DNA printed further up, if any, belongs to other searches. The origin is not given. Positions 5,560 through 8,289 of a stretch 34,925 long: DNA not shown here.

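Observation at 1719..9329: LysR-divergent five-gene operon: three modular lipoproteins, a membrane-embedded hydrolase and a malic enzyme (best candidate for an undescribed system)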

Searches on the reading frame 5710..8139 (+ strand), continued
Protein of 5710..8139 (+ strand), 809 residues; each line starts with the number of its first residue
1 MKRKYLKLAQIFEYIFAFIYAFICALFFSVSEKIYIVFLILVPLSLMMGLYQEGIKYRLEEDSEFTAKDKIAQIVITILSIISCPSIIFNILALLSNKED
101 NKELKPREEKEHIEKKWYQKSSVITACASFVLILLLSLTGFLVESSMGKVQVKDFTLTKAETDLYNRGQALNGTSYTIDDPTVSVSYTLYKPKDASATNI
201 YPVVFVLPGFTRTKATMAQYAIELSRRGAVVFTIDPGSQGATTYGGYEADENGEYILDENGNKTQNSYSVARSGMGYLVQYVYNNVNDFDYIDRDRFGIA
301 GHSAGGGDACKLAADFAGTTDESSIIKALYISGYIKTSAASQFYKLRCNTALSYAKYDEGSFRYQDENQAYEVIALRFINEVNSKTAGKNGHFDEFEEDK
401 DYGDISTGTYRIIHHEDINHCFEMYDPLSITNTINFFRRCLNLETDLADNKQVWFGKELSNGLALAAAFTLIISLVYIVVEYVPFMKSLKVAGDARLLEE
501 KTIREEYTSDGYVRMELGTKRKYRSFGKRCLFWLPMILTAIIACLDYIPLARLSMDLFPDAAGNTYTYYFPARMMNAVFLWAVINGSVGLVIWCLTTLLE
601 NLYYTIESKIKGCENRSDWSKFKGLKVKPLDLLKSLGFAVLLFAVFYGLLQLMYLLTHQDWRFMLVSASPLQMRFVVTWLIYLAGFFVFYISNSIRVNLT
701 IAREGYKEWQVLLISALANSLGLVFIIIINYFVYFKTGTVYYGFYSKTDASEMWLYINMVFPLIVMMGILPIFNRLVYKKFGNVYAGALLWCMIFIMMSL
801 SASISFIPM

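Call 62: find_related_loci(query=A6, collection=metagenome_contigs, flank=7000)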
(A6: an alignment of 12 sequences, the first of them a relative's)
Query A6 (619 aa) in metagenome_contigs; peptide patterns used: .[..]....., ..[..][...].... (x = any residue, [..] = any of these).
255 stretches matched a pattern; 68 encode a relative of the query (tblastn E <= 1e-3); 67 distinct loci.
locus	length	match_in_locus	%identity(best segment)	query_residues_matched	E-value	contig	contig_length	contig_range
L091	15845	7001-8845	58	1-618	0e+0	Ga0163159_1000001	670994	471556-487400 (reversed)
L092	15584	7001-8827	49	6-618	0e+0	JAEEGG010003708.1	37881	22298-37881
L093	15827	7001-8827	49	6-618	0e+0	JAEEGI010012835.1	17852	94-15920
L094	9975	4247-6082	47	6-618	0e+0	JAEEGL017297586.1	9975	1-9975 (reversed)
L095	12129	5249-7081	47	8-619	0e+0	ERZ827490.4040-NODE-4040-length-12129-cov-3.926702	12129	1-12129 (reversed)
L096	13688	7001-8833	47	8-619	0e+0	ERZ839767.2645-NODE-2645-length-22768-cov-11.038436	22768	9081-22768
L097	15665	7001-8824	47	11-619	0e+0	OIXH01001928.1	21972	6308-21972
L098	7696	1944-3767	47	11-619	0e+0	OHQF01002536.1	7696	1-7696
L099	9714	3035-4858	47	11-619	0e+0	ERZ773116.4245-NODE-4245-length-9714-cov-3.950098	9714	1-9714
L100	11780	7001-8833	47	8-619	0e+0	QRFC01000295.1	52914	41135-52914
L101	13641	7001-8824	47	11-619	0e+0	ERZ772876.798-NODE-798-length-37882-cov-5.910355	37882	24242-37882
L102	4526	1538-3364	48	6-618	0e+0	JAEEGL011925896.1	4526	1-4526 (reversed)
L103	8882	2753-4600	48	1-618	0e+0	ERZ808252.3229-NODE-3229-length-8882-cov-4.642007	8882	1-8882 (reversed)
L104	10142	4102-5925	47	11-619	0e+0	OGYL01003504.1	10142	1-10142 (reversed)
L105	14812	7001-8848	48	1-618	0e+0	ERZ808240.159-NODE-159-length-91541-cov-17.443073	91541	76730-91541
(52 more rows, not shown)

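Call 84: search_protein_families(library=pfam, proteins=[L070:10626-11315:+, L070:11332-12327:+, L031:5461-6342:+, L031:2770-5418:+, L048:7754-8647:+, L048:7078-7848:+, L064:12550-13098:+, L064:7332-8159:-, L083:5316-6029:+, L083:3845-5311:+], max_evalue=0.001)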
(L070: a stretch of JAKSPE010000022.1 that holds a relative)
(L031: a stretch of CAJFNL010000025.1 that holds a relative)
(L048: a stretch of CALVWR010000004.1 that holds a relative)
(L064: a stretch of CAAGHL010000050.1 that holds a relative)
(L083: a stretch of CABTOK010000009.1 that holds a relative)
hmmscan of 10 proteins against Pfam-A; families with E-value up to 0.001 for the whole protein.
L070:10626-11315:+ (229 aa): 2 families
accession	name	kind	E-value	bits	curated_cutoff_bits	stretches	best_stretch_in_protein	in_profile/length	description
PF13671.12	AAA_33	-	6.3e-05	23.7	27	1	43-120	1-76/143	AAA domain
PF06414.18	Zeta_toxin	-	0.0003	20.7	22.3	1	42-136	17-117/199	Zeta toxin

L070:11332-12327:+ (331 aa): 4 families
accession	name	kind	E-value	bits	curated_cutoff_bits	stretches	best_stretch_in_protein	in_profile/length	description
PF01370.27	Epimerase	-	1.8e-25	90.2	20.9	1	3-221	1-239/240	NAD dependent epimerase/dehydratase family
PF13460.12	NAD_binding_10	-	9.3e-07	29.3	27.2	1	7-154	1-144/184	NAD(P)H-binding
PF05368.20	NmrA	-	3.5e-06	27.3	27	0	183-266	176-252/298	NmrA-like family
PF04321.23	RmlD_sub_bind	-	0.00012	21.7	27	0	1-227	1-218/287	RmlD substrate binding domain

L031:5461-6342:+ (293 aa): 4 families
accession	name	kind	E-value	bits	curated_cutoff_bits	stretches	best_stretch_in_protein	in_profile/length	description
PF08443.16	RimK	-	1e-42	146.3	21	1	128-288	30-188/188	RimK-like ATP-grasp domain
PF02955.21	GSH-S_ATP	-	1e-14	54.8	23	1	131-252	27-152/175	Prokaryotic glutathione synthetase, ATP-grasp domain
PF02655.19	ATP-grasp_3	-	4.7e-10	40.2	23.2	1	95-265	1-155/160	ATP-grasp domain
PF14397.11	ATPgrasp_ST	-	3e-09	36.9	31.4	1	84-183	8-105/278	Sugar-transfer associated ATP-grasp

L031:2770-5418:+ (882 aa): 28 families (the best 25 are shown)
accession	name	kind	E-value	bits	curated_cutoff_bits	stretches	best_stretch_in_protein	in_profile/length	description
PF07724.20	AAA_2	-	2.1e-74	249.5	27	1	612-777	1-166/166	AAA domain (Cdc48 subfamily)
PF17871.7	AAA_lid_9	-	1.5e-33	115.2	22.8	1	357-459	1-103/104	AAA lid domain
PF00004.35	AAA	-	3.4e-25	89.4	21.2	2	218-330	2-109/131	ATPase family associated with various cellular activities (AAA)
PF10431.15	ClpB_D2-small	-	2.7e-22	79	21.9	1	783-861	1-79/81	C-terminal, D2-small domain, of ClpB protein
PF02861.25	Clp_N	-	6.2e-20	71.6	20.7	2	109-160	2-53/53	Clp amino terminal domain, pathogenicity island component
PF07728.20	AAA_5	-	7.5e-20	71.8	22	1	617-736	2-123/139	AAA domain (dynein-related subfamily)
PF13191.12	AAA_16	-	8.5e-12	46.3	32.6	1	195-241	2-51/167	AAA ATPase domain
PF13401.12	AAA_22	-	2.6e-10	41.2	27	0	617-712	8-110/130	AAA domain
PF00158.32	Sigma54_activat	-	1.7e-09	38.1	20.2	1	616-718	24-125/168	Sigma-54 interaction domain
PF20720.3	nSTAND3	-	1e-08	35.5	27.2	0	203-240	8-43/155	Novel STAND NTPase 3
PF13173.12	AAA_14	-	2.3e-07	31.3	27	0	618-713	6-88/129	AAA domain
PF01695.23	IstB_IS21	-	1.7e-06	28.2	24.1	0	212-240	90-118/238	IstB-like ATP binding protein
PF12775.13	AAA_7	-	2.4e-06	27.7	25.8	0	616-663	35-82/181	P-loop containing dynein motor region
PF01637.24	ATPase_2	-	3.5e-06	27.4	33.2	0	198-238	4-44/225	ATPase domain predominantly from Archaea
PF05729.18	NACHT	-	3.7e-06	27.3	26.7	0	218-260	4-45/167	NACHT domain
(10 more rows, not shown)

L048:7754-8647:+ (297 aa): 2 families
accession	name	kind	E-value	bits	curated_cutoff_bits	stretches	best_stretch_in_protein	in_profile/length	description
PF08543.17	Phos_pyr_kin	-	3.6e-13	49.9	27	1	112-279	77-238/246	Phosphomethylpyrimidine kinase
PF00294.29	PfkB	-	5.2e-06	26.4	25.8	1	100-267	135-284/302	pfkB family carbohydrate kinase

L048:7078-7848:+ (256 aa): 2 families
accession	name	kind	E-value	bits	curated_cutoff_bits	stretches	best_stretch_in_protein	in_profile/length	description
PF07155.17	ECF-ribofla_trS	-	2.6e-26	93.1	26.7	1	62-219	2-169/172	ECF-type riboflavin transporter, S component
PF12822.12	ECF_trnsprt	-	2.2e-05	25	30.7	1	65-219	1-151/169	ECF transporter, substrate-specific component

L064:12550-13098:+ (182 aa): 0 families

L064:7332-8159:- (275 aa): 0 families

L083:5316-6029:+ (237 aa): 1 family
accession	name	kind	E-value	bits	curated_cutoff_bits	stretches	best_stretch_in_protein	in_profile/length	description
PF02308.21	MgtC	-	2.4e-25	89.7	31.4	1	24-147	1-119/121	MgtC family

L083:3845-5311:+ (488 aa): 1 family
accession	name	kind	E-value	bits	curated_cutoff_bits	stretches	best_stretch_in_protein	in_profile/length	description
PF00999.27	Na_H_Exchanger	-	9.9e-36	123.8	26.2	1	23-388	3-364/375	Sodium/hydrogen exchanger, transmembrane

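Call 89: find_encoding_contigs(protein=P0001, flank=3000, max_places=2)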
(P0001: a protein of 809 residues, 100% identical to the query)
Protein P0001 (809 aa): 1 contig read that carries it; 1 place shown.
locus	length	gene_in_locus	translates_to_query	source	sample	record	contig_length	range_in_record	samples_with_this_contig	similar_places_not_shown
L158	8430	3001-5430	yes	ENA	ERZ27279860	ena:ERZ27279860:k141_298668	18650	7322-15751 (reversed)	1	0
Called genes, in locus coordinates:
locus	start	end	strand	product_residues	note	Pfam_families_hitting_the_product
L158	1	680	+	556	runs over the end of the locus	PF13306:LRR_5 (weak)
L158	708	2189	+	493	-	PF09479:Flg_new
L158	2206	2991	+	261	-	-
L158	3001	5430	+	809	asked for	PF12740:PETase (faint)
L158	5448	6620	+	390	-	PF00390:malic, PF00208:ELFV_dehydrog (faint), PF03949:Malic_M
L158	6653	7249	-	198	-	PF01327:Pep_deformylase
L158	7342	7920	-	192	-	PF01741:MscL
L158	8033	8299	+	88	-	PF05256:UPF0223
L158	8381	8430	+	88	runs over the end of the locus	PF00886:Ribosomal_S16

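Call 91: search_protein_families(library=pfam, proteins=[L059:2910-7193:+, L061:4001-7042:+, L062:730-3633:+, L066:3978-7043:+, L004:7266-9173:+, L019:2-2293:+, L068:2784-4367:+], max_evalue=0.01)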
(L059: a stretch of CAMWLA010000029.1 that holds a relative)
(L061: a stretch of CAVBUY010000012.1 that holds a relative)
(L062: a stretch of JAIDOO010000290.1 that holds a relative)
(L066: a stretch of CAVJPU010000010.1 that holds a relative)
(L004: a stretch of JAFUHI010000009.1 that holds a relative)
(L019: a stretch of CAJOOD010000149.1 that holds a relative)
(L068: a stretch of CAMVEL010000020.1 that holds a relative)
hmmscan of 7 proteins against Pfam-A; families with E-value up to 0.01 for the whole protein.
L059:2910-7193:+ (1427 aa): 4 families
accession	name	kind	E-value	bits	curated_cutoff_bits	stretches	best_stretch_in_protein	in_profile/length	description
PF09479.16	Flg_new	-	1.6e-09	38.2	27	0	808-863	19-64/65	Listeria-Bacteroides repeat domain (List_Bact_rpt)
PF16227.11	DUF4886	-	2.7e-09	36.9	26.7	1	180-400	1-225/242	Domain of unknown function (DUF4886)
PF13306.12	LRR_5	-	1e-05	25.8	27.7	1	85-126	13-121/127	BspA type Leucine rich repeat region (6 copies)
PF05787.19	PhoX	-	0.00045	19.9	24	0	736-772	241-277/515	Alkaline phosphatase PhoX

L061:4001-7042:+ (1013 aa): 2 families
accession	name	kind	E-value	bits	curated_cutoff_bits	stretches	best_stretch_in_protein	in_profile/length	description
PF16227.11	DUF4886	-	1.9e-08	34.1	26.7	1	271-414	79-227/242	Domain of unknown function (DUF4886)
PF13306.12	LRR_5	-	8.7e-06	26.1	27.7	1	84-127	11-55/127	BspA type Leucine rich repeat region (6 copies)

L062:730-3633:+ (967 aa): 3 families
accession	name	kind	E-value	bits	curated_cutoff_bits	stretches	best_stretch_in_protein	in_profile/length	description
PF13306.12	LRR_5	-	1.4e-06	28.6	27.7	1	84-128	12-56/127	BspA type Leucine rich repeat region (6 copies)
PF16227.11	DUF4886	-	2.3e-06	27.3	26.7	1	229-381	68-224/242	Domain of unknown function (DUF4886)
PF09479.16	Flg_new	-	3.3e-05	24.4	27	0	546-613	2-64/65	Listeria-Bacteroides repeat domain (List_Bact_rpt)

L066:3978-7043:+ (1021 aa): 3 families
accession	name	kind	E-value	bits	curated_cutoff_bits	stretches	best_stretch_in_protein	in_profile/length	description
PF16227.11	DUF4886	-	5.5e-09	35.8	26.7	1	256-418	64-228/242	Domain of unknown function (DUF4886)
PF13306.12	LRR_5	-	2.7e-05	24.5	27.7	1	85-128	11-55/127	BspA type Leucine rich repeat region (6 copies)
PF13472.12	Lipase_GDSL_2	-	0.0018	19.2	32.9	0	206-368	1-151/178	GDSL-like Lipase/Acylhydrolase family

L004:7266-9173:+ (635 aa): 2 families
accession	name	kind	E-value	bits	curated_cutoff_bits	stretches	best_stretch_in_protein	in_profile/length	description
PF09479.16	Flg_new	-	1.2e-13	51.3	27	1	46-108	1-65/65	Listeria-Bacteroides repeat domain (List_Bact_rpt)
PF18998.6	Flg_new_2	-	0.0024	18.3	23.6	0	76-112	31-72/73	Divergent InlB B-repeat domain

L019:2-2293:+ (763 aa): 1 family
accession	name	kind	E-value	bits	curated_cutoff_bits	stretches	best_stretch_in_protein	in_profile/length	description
PF09479.16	Flg_new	-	5.8e-12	46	27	1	77-142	1-65/65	Listeria-Bacteroides repeat domain (List_Bact_rpt)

L068:2784-4367:+ (527 aa): 0 families
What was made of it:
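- On SGNH hydrolase, DUF4886: Orthologues score 27.3-36.9 (call 91).
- Checked: DUF4886/SGNH at aa 241-385 scores 24.5 bits, just under the 26.7 cutoff, but homologues score 27-37 bits (call 91).
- Tried and rejected: Extra-long g1 orthologues (967-1427 aa) carry no carbohydrate-binding or other informative domain (call 91).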
